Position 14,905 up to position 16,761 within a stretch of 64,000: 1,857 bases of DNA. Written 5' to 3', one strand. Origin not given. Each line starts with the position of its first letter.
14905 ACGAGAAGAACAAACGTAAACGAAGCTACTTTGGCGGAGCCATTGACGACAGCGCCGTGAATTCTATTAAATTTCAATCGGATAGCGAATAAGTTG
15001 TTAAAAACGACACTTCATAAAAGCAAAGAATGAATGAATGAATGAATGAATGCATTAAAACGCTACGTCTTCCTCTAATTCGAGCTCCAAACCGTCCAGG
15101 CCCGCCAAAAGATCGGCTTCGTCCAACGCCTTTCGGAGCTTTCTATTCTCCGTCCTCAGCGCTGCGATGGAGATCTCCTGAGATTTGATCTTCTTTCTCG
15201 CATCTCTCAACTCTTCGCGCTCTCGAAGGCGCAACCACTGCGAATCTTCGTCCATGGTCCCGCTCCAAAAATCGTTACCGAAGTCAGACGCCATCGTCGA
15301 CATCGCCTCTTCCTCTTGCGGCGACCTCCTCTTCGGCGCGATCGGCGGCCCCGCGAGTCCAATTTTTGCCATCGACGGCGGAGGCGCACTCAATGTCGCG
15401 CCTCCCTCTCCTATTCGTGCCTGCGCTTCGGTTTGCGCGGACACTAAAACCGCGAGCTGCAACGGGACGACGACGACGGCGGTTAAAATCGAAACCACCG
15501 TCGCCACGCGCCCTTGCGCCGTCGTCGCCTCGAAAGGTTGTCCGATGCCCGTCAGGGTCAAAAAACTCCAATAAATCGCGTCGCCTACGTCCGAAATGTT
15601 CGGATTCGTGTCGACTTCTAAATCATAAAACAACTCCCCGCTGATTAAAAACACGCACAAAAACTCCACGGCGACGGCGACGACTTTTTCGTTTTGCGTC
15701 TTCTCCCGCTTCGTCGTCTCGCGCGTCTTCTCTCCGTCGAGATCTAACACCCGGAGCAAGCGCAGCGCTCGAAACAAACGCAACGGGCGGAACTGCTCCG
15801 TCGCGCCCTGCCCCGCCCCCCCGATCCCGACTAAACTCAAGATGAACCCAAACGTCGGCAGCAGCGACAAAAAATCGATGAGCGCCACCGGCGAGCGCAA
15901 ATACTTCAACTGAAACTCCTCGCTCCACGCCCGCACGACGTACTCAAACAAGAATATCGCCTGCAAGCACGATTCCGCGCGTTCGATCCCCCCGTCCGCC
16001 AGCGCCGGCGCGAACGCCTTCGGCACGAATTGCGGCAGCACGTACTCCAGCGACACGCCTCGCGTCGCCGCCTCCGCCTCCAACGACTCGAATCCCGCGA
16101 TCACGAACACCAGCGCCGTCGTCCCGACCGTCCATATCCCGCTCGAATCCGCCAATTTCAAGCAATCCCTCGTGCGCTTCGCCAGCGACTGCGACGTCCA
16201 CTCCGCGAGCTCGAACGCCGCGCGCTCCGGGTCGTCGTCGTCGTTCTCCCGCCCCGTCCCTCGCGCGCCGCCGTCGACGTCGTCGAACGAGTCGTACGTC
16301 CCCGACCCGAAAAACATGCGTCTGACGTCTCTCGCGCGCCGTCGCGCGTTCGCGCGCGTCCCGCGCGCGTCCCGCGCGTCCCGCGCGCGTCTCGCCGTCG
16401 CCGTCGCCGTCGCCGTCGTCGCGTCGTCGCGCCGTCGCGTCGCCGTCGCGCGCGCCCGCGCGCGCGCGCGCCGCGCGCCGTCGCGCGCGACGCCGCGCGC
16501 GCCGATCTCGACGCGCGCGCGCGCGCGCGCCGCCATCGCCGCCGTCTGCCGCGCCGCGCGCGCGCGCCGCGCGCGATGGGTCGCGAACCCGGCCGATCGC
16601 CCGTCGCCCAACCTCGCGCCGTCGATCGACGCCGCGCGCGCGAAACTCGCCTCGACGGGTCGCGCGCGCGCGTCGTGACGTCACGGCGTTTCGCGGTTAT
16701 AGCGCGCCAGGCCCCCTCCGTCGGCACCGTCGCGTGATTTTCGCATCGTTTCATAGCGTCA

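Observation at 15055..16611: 6TM voltage-sensor channel with a non-canonical pore filter TLTGIGQ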

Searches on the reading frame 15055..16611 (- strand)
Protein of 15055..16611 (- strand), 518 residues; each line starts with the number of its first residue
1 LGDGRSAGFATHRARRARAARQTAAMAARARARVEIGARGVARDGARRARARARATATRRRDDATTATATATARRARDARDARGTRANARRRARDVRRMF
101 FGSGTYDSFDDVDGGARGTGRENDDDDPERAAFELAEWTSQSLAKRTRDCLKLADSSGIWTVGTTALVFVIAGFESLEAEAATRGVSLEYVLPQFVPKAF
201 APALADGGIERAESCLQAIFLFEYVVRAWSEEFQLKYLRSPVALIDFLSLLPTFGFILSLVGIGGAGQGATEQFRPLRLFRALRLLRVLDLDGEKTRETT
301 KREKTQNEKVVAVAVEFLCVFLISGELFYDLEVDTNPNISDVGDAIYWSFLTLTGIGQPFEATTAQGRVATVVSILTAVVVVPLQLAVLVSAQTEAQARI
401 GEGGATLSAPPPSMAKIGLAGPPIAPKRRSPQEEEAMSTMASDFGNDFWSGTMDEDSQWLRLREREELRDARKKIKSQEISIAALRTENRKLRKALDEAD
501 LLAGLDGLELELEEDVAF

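Call 3: search_protein_families(library=pfam, proteins=[window:15055-16611:-], max_evalue=1)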
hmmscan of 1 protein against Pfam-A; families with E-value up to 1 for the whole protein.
window:15055-16611:- (518 aa): 4 families
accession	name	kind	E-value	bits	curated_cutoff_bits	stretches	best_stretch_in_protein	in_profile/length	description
PF00520.37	Ion_trans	-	8.5e-18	64.9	25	1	210-397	36-237/241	Ion transport protein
PF07885.22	Ion_trans_2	-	6.6e-07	29.6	22.5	1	317-392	2-76/79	Ion channel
PF13850.11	ERGIC_N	-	0.022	15.3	27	0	295-339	9-52/91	Endoplasmic Reticulum-Golgi Intermediate Compartment (ERGIC)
PF22216.1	Sas-6_C_CC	-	0.12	13.1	27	1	474-498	32-56/57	Spindle assembly abnormal protein 6 homolog, C-terminal coiled coil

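Call 4: search_protein_families(library=ncbifam, proteins=[window:15055-16611:-], max_evalue=1)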
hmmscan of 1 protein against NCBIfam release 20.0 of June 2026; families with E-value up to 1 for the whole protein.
window:15055-16611:- (518 aa): 1 family
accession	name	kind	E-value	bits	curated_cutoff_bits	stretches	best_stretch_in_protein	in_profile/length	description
NF040645.1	K_channel_Meth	equivalog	8.8e-07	29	300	1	219-379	50-195/203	hyperpolarization-activated voltage-gated potassium channel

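Call 5: search_solved_structures(query=window:15055-16611:-, max_evalue=1, show_alignments=4)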
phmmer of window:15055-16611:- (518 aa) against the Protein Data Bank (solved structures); distinct sequences matched with E-value up to 1: 96 (the best 60 are shown).
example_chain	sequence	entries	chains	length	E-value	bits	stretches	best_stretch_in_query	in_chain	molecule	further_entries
7wf3_B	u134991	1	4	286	2.5e-08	36.7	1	218-391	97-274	Potassium voltage-gated channel subfamily A member 3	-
8sd3_A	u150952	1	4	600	2.5e-08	36.7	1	206-393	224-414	Potassium voltage-gated channel subfamily B member 1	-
9x5j_D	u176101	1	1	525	2.6e-08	36.6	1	219-386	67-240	Potassium voltage-gated channel subfamily KQT member 2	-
24vi_B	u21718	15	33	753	3.4e-08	36.2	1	219-386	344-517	Green fluorescent protein,Potassium voltage-gated channel subfamily KQT member 2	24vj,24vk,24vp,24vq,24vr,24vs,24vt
7wf4_D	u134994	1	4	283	3.5e-08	36.2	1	218-391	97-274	Potassium voltage-gated channel subfamily A member 3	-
9ixz_A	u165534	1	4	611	3.5e-08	36.2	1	219-386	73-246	Isoform 3 of Potassium voltage-gated channel subfamily KQT member 2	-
9ixy_A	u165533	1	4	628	3.7e-08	36.1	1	219-386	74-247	Isoform 3 of Potassium voltage-gated channel subfamily KQT member 2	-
8j02_A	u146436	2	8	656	4e-08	36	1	219-386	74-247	Potassium voltage-gated channel subfamily KQT member 2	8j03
7cr0_A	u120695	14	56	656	4e-08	36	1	219-386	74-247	Potassium voltage-gated channel subfamily KQT member 2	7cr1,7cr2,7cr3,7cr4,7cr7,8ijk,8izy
9o10_B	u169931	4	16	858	5.3e-08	35.6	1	207-393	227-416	Potassium voltage-gated channel subfamily B member 1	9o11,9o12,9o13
22ay_A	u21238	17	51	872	6.6e-08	35.3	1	219-386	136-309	Potassium voltage-gated channel subfamily KQT member 2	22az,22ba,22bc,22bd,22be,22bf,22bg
7ej1_B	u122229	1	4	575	9.3e-08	34.8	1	218-392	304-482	Potassium voltage-gated channel subfamily A member 3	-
24vl_B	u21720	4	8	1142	1e-07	34.7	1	219-386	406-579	Green fluorescent protein,Potassium voltage-gated channel subfamily KQT member 2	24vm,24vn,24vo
7ej2_B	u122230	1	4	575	1e-07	34.7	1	218-392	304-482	Potassium voltage-gated channel subfamily A member 3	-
8sda_A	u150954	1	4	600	1.1e-07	34.6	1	206-392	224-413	Potassium voltage-gated channel subfamily B member 1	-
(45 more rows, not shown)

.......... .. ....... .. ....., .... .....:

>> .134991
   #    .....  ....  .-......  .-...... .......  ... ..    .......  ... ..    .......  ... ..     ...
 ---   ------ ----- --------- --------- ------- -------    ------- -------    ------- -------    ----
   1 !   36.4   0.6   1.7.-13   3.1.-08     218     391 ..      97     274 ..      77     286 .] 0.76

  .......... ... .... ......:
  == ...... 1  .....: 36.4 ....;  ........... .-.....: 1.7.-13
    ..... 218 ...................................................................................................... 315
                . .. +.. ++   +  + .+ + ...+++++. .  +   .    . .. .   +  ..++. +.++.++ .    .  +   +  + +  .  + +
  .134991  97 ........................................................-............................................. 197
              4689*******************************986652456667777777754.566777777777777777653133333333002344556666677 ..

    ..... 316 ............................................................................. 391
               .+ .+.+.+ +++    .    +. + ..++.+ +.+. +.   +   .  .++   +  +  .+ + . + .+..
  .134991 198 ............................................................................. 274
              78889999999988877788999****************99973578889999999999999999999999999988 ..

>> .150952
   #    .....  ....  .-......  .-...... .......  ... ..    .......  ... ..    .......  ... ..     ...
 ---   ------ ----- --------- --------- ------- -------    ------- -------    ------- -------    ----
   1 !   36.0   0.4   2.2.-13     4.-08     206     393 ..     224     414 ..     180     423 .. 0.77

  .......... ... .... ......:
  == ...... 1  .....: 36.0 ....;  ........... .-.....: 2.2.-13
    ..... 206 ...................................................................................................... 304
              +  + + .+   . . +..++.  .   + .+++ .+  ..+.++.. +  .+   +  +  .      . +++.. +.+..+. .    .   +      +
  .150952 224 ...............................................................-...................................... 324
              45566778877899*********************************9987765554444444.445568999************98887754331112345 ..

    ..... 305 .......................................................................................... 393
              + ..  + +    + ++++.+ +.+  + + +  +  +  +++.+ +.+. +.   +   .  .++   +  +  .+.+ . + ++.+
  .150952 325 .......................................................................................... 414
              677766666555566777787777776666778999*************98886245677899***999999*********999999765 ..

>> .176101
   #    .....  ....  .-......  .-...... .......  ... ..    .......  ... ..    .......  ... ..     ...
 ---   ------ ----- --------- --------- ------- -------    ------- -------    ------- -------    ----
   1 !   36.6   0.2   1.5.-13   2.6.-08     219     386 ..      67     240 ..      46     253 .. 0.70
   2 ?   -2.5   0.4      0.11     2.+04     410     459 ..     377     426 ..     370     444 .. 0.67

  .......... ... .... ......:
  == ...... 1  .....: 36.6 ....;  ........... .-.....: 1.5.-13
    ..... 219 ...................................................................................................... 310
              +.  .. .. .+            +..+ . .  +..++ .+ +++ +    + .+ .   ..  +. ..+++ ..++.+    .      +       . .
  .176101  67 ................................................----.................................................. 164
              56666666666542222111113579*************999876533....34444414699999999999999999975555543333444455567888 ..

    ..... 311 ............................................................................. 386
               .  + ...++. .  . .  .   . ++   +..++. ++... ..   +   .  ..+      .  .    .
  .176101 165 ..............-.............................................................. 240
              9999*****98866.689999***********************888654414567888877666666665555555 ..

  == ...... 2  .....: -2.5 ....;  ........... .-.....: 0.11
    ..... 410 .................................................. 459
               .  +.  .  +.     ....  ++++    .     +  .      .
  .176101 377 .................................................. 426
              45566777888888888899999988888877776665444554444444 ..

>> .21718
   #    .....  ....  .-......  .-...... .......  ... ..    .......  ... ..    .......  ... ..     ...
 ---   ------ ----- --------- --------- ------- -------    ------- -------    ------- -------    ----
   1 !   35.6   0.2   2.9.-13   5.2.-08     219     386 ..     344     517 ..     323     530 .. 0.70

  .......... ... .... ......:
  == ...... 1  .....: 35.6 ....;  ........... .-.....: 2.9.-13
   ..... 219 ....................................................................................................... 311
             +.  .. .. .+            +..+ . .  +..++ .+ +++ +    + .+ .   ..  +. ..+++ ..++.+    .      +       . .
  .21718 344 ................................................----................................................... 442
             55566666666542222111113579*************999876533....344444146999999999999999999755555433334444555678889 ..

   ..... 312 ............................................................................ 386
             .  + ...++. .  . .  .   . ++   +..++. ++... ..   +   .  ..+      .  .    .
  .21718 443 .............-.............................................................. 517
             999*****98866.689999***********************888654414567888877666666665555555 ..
